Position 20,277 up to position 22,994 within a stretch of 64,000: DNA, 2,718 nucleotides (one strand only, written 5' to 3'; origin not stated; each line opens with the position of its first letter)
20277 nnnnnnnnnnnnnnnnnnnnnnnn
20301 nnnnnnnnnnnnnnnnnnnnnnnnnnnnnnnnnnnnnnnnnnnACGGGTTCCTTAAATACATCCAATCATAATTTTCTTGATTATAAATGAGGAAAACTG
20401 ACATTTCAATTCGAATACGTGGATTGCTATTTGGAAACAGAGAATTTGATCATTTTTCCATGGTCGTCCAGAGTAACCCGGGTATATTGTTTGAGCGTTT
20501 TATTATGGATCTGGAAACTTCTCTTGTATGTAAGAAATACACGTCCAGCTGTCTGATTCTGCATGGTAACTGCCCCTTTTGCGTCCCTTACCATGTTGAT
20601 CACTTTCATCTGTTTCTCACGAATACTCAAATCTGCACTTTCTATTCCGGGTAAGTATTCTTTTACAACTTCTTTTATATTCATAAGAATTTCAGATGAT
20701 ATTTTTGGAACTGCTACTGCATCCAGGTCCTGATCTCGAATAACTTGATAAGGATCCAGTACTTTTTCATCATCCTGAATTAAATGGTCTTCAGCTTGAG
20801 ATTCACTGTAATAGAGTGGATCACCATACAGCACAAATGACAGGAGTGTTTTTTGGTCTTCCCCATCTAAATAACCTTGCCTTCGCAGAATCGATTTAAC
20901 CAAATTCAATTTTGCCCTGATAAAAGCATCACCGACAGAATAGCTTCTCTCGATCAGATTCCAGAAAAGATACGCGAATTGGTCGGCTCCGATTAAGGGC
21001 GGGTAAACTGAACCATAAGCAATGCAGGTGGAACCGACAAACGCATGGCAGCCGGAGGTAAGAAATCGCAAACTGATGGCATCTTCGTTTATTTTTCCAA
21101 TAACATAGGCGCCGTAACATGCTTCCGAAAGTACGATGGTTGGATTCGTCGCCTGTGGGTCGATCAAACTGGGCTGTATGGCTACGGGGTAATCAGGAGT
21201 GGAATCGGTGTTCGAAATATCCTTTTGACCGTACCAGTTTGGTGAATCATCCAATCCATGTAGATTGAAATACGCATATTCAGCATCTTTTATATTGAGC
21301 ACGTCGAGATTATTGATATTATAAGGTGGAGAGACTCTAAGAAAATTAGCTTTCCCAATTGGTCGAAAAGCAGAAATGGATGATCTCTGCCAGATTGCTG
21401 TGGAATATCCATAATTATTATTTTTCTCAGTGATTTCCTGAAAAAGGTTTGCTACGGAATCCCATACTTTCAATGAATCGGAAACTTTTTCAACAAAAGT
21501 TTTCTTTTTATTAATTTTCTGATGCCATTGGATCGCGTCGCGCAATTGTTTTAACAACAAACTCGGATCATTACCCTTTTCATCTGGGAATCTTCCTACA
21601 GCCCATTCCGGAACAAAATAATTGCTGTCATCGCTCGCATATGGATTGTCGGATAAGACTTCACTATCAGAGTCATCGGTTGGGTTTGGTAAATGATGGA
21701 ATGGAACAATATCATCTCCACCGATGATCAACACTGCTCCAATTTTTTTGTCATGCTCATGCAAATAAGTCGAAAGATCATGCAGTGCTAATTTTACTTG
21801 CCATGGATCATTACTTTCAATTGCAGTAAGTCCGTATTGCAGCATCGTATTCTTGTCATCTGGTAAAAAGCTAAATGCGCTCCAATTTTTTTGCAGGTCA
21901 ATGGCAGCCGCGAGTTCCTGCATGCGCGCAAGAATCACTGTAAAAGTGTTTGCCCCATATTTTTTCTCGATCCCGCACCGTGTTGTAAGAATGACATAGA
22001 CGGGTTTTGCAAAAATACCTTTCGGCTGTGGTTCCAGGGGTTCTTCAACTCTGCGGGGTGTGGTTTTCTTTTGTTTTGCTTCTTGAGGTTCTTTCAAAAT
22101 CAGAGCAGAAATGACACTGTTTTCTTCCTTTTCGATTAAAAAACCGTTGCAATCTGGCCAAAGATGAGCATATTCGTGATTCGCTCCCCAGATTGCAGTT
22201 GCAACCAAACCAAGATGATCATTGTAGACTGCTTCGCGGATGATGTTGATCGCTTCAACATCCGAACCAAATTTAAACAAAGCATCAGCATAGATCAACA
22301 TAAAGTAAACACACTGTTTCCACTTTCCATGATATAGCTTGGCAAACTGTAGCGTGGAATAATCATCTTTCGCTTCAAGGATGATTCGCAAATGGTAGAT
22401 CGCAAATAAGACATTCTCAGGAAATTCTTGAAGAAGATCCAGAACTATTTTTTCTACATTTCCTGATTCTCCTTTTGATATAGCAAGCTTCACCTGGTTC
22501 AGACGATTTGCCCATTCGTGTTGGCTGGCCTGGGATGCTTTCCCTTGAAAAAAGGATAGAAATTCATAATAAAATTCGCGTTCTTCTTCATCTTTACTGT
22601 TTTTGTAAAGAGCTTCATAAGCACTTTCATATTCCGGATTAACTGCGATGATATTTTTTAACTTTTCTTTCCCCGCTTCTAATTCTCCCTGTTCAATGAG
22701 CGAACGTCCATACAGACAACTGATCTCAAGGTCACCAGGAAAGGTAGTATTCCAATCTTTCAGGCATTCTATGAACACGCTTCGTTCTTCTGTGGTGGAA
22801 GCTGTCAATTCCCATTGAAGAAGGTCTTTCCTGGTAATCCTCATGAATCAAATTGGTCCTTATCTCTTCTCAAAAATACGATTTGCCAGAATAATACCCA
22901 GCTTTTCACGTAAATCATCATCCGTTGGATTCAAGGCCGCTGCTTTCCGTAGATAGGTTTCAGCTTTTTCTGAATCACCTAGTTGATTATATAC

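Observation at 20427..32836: Self-contained sigma-54 cassette: rpoN, PAS kinase, DNA-binding-less activator, -24/-12 promoter, then a 2-TM protein, a 1701-aa TPR protein and a cytoplasmic C25-like peptidase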

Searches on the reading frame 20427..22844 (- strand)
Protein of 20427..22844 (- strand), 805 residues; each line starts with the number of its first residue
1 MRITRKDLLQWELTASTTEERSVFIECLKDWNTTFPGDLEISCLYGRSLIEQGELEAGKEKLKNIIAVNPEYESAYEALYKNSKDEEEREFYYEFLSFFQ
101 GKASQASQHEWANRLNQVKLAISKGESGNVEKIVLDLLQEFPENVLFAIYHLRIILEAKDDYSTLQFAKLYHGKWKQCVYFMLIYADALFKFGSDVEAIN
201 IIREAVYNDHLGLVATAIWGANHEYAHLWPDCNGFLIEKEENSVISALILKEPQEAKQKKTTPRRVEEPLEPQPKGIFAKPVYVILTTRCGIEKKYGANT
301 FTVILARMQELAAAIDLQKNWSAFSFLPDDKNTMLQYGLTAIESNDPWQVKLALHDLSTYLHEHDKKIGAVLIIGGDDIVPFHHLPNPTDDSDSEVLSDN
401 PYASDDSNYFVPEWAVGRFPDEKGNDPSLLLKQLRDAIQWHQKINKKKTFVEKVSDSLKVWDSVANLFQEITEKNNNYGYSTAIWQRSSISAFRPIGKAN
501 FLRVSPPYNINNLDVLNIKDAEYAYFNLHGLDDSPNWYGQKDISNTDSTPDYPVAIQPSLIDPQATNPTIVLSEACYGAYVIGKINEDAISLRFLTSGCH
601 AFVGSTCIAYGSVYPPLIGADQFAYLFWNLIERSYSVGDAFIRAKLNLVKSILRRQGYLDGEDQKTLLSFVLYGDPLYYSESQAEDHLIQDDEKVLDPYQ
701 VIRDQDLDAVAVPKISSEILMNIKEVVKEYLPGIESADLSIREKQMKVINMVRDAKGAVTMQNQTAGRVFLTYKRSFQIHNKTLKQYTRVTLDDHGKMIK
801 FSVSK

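Call 5: search_protein_families(library=pfam, proteins=[window:20427-22844:-], max_evalue=0.01)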
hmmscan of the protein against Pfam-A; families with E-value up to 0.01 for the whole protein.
window:20427-22844:- (805 aa): 0 families

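Call 6: search_protein_families(library=ncbifam, proteins=[window:20427-22844:-], max_evalue=0.01)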
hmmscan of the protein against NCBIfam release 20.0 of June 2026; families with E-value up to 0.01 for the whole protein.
window:20427-22844:- (805 aa): 0 families

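Call 13: find_homologous_proteins(query=window:20427-22844:-)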
Query window:20427-22844:- (805 aa): 357 proteins with E <= 0.001 among 8000 candidates; the best 120 are listed.
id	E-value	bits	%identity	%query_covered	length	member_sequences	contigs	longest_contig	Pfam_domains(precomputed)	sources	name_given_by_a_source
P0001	0.0e+0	1852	100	100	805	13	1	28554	PF01364.25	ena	-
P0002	0.0e+0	1598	84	100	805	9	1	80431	PF01364.25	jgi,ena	jgi:hypothetical protein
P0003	0.0e+0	1552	82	100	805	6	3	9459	PF01364.25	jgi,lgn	-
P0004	0.0e+0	1481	78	100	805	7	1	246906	PF01364.25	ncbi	-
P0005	0.0e+0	1479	78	100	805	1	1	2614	PF01364.25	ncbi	-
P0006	0.0e+0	1455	76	100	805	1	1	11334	PF01364.25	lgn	-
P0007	0.0e+0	1425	76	100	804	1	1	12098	PF01364.25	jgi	-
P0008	0.0e+0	1421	75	100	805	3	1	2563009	PF01364.25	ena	-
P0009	0.0e+0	1411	75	100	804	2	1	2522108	PF14559.13,PF01364.25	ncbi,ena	-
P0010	0.0e+0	1263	65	100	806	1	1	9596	PF01364.25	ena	-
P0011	0.0e+0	1187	61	100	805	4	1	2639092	PF01364.25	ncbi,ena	-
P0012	0.0e+0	1183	62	100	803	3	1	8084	PF13428.13,PF01364.25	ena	-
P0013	0.0e+0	1179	61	100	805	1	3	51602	PF01364.25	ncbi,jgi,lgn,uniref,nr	ncbi:MAG TPA: hypothetical protein DCK95_02110 [Anaerolineaceae bacterium]|uniref:Uncharacterized pr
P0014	0.0e+0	1176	61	100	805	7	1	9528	PF01364.25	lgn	-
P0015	0.0e+0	1167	61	100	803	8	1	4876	PF01364.25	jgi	-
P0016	0.0e+0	1079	57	100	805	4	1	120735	PF01364.25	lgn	-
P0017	0.0e+0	1034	95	59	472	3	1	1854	PF01364.25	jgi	jgi:hypothetical protein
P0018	5.2e-189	648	40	96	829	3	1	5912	PF01364.25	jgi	-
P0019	4.3e-184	632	40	100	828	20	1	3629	PF01364.25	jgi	-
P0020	2.6e-182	626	38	99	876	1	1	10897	PF01364.25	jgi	jgi:hypothetical protein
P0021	2.1e-181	623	38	100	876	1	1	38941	PF01364.25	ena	-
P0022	2.9e-181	623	38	100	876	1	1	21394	PF01364.25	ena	-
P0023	1.6e-180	620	46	65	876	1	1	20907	PF01364.25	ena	-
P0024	1.8e-180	620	38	100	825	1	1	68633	PF01364.25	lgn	-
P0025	4.9e-180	619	38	100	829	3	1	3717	PF13428.13,PF01364.25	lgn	-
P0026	4.2e-179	616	39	97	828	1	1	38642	PF01364.25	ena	-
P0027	7.3e-179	615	39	98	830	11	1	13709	PF01364.25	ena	-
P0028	1.1e-178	614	39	98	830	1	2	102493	PF01364.25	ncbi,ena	-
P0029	2.4e-178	613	39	98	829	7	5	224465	PF01364.25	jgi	-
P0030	7.0e-178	612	38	97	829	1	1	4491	PF01364.25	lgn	-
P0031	2.5e-177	610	39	97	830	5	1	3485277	PF01364.25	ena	-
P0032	6.5e-177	608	38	97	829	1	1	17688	PF01364.25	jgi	jgi:hypothetical protein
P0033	5.3e-176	605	38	98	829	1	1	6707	PF01364.25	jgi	jgi:hypothetical protein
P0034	6.3e-176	605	36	98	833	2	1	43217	PF14559.13,PF01364.25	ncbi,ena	-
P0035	2.7e-175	603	38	97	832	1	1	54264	PF01364.25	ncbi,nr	ncbi:MAG: hypothetical protein PWQ55_2206 [Chloroflexota bacterium]|nr:hypothetical protein [Chlorof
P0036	7.4e-175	602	36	100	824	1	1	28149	PF01364.25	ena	-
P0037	8.3e-174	598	36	96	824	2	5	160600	PF14559.13,PF01364.25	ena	-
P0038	9.4e-174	598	36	97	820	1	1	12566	PF01364.25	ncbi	-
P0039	1.8e-173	597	37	100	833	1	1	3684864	PF01364.25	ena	-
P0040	4.0e-173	596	36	97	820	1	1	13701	PF01364.25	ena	-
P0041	7.1e-173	595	36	97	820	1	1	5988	PF01364.25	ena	-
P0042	9.3e-173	595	37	100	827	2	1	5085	PF01364.25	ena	-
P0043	1.4e-172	594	36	98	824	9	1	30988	PF01364.25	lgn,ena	-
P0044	1.6e-172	594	36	96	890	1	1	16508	PF14559.13,PF13428.13,PF01364.25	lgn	-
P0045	2.3e-172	593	36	98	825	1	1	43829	PF14559.13,PF01364.25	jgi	jgi:tetratricopeptide (TPR) repeat protein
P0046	3.8e-172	593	37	100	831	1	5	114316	PF01364.25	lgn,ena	-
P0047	5.4e-172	592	36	98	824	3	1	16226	PF01364.25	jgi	-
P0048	5.5e-172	592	38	97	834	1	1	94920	PF14559.13,PF13428.13,PF01364.25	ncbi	-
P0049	5.7e-172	592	36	97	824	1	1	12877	PF01364.25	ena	-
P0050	8.0e-172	592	45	65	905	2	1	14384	PF14559.13,PF13428.13,PF01364.25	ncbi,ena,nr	ncbi:MAG: tetratricopeptide repeat protein [Anaerolineaceae bacterium]|nr:tetratricopeptide repeat p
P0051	5.8e-171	589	36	97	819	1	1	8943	PF01364.25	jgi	-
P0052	6.6e-171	589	36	100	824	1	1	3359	PF01364.25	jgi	-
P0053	7.2e-171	588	35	100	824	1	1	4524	PF01364.25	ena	-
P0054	7.7e-171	588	44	69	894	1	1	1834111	PF13428.13,PF01364.25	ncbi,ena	-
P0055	1.4e-170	587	36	97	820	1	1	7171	PF13428.13,PF01364.25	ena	-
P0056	2.1e-170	587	37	100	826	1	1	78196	PF01364.25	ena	-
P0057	2.6e-170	587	35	100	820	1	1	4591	PF01364.25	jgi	jgi:hypothetical protein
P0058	2.7e-170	586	36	97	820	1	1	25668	PF14559.13,PF13428.13,PF01364.25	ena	-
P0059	3.3e-170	586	36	100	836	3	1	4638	PF01364.25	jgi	jgi:hypothetical protein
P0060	4.0e-170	586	37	97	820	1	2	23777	PF13428.13,PF01364.25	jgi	-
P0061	4.8e-170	586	37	97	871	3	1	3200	PF01364.25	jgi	jgi:hypothetical protein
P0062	7.8e-170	585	38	97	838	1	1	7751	PF01364.25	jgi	-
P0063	1.5e-169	584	35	100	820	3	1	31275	PF14559.13,PF01364.25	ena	-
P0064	1.7e-169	584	36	97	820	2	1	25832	PF01364.25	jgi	-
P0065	4.8e-169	582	36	96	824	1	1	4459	PF14559.13,PF01364.25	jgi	-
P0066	4.8e-169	582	43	69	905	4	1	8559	PF14559.13,PF13428.13,PF01364.25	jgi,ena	-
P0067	6.3e-169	582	35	100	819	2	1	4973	PF01364.25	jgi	jgi:tetratricopeptide (TPR) repeat protein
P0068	6.4e-169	582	37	97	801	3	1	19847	PF01364.25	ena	-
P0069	8.6e-169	582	37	97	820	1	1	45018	PF13428.13,PF01364.25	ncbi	-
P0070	1.0e-168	581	36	97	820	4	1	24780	PF01364.25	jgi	-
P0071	1.3e-168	581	37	100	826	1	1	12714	PF01364.25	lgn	-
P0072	3.3e-168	580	36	97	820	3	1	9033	PF14559.13,PF13428.13,PF01364.25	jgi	jgi:tetratricopeptide (TPR) repeat protein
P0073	5.4e-168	579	35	97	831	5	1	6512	PF01364.25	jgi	-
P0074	7.2e-168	578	36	100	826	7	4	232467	PF01364.25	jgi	jgi:hypothetical protein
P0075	1.4e-167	577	36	100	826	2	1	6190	PF01364.25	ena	-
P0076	1.5e-167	577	36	97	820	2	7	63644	PF14559.13,PF01364.25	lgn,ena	-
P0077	1.5e-167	577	37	97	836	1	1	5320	PF25060.1,PF01364.25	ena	-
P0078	2.2e-167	577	36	100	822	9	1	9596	PF01364.25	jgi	jgi:hypothetical protein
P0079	6.1e-167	575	37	100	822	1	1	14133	PF01364.25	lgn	-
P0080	6.8e-167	575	37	98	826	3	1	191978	PF01364.25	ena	-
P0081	1.1e-166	575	36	100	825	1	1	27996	PF01364.25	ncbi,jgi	-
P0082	2.8e-166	573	42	68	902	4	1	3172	PF01364.25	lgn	-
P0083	5.6e-166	572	34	100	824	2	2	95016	PF01364.25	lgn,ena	-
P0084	2.3e-165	570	34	100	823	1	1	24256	PF01364.25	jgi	jgi:hypothetical protein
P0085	4.4e-165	569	43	65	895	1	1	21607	PF01364.25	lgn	-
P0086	5.5e-164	566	44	65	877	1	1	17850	PF01364.25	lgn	-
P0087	7.0e-164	565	42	67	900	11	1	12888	PF01364.25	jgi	jgi:hypothetical protein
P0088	2.2e-163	564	35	100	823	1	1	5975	PF01364.25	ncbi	-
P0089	4.2e-163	563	34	100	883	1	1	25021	PF01364.25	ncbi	-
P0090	6.6e-163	562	33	100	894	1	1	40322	PF13428.13,PF01364.25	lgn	-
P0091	1.1e-162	561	35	96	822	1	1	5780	PF01364.25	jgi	-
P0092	1.1e-162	561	34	97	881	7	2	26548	PF01364.25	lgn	-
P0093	2.5e-162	560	37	97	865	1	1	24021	PF01364.25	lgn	-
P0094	2.7e-162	560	35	96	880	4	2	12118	PF14559.13,PF13428.13,PF01364.25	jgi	jgi:tetratricopeptide (TPR) repeat protein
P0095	2.7e-162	560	43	67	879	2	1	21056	PF01364.25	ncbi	-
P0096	2.8e-162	560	42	67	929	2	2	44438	PF14559.13,PF13428.13,PF01364.25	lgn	-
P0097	5.0e-162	559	43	76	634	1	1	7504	PF01364.25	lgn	-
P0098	5.5e-162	559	40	69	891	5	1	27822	PF14559.13,PF13428.13,PF01364.25,PF13174.13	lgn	-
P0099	2.0e-161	557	35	96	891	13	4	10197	PF14559.13,PF01364.25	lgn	-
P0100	2.9e-161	557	35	100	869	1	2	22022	PF14559.13,PF13428.13,PF01364.25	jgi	jgi:tetratricopeptide (TPR) repeat protein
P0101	4.4e-161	556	34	96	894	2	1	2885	PF14559.13,PF13428.13,PF01364.25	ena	-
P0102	8.9e-161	555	42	67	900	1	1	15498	PF01364.25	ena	-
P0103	1.5e-160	554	36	100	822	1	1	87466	PF01364.25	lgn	-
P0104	1.7e-160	554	34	96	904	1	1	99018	PF14559.13,PF13432.13,PF13428.13,PF01364.25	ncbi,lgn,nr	ncbi:MAG: hypothetical protein HPY59_06325 [Anaerolineae bacterium]|nr:hypothetical protein [Anaerol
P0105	1.9e-160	554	33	97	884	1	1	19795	PF13428.13,PF01364.25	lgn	-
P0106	3.4e-160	553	38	65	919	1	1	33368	PF01364.25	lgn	-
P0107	3.4e-160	553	43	67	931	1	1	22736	PF14559.13,PF01364.25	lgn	-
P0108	4.1e-160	553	44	65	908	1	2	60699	PF14559.13,PF13428.13,PF01364.25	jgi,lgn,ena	-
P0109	5.2e-160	552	42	65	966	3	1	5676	PF01364.25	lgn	-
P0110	9.6e-160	552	43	65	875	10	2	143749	PF13428.13,PF01364.25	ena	-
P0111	1.1e-159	551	43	65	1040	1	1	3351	PF01364.25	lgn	-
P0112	1.2e-159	551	42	71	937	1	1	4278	PF01364.25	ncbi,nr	ncbi:MAG: hypothetical protein HPY76_14265 [Anaerolineae bacterium]|nr:hypothetical protein [Anaerol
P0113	2.0e-159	551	40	65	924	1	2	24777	PF01364.25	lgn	-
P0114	3.3e-159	550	42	65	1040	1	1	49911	PF01364.25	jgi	jgi:tetratricopeptide (TPR) repeat protein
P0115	4.2e-159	549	40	65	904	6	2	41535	PF01364.25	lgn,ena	-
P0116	4.7e-159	549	36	96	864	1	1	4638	PF14559.13,PF01364.25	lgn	-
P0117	1.1e-158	548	35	96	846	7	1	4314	PF14559.13,PF13428.13,PF01364.25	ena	-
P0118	1.5e-158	548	40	65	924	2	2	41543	PF14559.13,PF01364.25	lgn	-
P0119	1.5e-158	548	33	97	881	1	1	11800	PF01364.25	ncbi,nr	ncbi:MAG TPA: hypothetical protein VN376_04155 [Longilinea sp.]|nr:hypothetical protein [Longilinea 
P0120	2.5e-158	547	36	96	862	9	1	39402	PF14559.13,PF13428.13,PF01364.25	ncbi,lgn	-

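Call 17: find_related_loci(query=A1, collection=genome_contigs, flank=10000)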
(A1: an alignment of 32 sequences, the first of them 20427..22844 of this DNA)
Query A1 (805 aa) in genome_contigs; peptide patterns used: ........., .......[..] (x = any residue, [..] = any of these).
599 stretches matched a pattern (row limit reached: there are more); 559 encode a relative of the query (tblastn E <= 1e-3); the best 80 are kept; 79 distinct loci.
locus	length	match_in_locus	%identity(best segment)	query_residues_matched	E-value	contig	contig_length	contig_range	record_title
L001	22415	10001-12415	82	1-805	0e+0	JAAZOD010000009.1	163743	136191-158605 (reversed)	MAG: Pelolinea sp. isolate AS27yjCOA_25 65527_AS27, whole genome shotgun sequence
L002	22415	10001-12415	61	1-805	0e+0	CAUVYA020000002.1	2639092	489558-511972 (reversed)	MAG: Anaerolineaceae bacterium isolate 592c0b7d-ec24-4628-ad55-941c30eb369b genome assembly, contig: contig_2, whole gen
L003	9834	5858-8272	61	1-805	0e+0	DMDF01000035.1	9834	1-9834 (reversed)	MAG TPA_asm: Anaerolineaceae bacterium isolate UBA7929 contig_14244, whole genome shotgun sequence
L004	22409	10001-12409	62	1-805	0e+0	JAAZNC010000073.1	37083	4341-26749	MAG: Chloroflexota bacterium isolate AS27yjCOA_124 85790_AS27, whole genome shotgun sequence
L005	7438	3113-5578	40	3-805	0e+0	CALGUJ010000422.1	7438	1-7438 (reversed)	MAG TPA_asm: uncultured Pelolinea sp. isolate SRR3330210_bin.50_CONCOCT_v1.1_MAG genome assembly, contig: ERZ724080.1019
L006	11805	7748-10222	37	1-805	0e+0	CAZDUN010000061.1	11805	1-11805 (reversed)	MAG TPA_asm: uncultured Pelolinea sp. isolate binchicken_co44_220 genome assembly, contig: NODE_6460_length_11805_cov_3.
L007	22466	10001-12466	39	3-805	0e+0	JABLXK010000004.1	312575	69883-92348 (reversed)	MAG: Anaerolineae bacterium isolate Ch43 contig4, whole genome shotgun sequence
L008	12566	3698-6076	36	24-804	3e-176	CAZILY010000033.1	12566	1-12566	MAG TPA_asm: uncultured Pelolinea sp. isolate binchicken_co181_41 genome assembly, contig: NODE_9370_length_12566_cov_6.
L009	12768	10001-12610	34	3-805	2e-171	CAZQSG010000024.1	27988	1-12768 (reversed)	MAG TPA_asm: uncultured Anaerolineaceae bacterium isolate binchicken_co357_93 genome assembly, contig: NODE_541_length_2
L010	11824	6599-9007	61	1-805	0e+0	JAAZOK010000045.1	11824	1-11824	MAG: Chloroflexota bacterium isolate AS27yjCOA_56 30971_AS27, whole genome shotgun sequence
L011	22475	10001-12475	37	1-804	2e-168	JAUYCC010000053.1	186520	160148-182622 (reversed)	MAG: Pelolinea sp. isolate C20_concoct.bin.94 C20_k141_66615, whole genome shotgun sequence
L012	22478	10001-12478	36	1-805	3e-167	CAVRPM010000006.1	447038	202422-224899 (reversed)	MAG: uncultured Chloroflexia bacterium isolate MFD02979.bin.2.118 genome assembly, contig: contig_67095, whole genome sh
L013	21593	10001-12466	37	1-805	2e-166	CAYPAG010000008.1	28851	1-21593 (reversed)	MAG TPA_asm: uncultured Pelolinea sp. isolate binchicken_co27_376 genome assembly, contig: NODE_2787_length_28851_cov_6.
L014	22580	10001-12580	34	3-805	2e-163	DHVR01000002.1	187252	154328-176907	MAG TPA_asm: Leptolinea sp. UBA5203 UBA5203_contig_5015, whole genome shotgun sequence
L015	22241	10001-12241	39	111-805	4e-163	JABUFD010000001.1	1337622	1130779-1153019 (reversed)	MAG: Anaerolineae bacterium isolate Ch9 NODE_2_length_1337622_cov_12.1269_ID_8686587, whole genome shotgun sequence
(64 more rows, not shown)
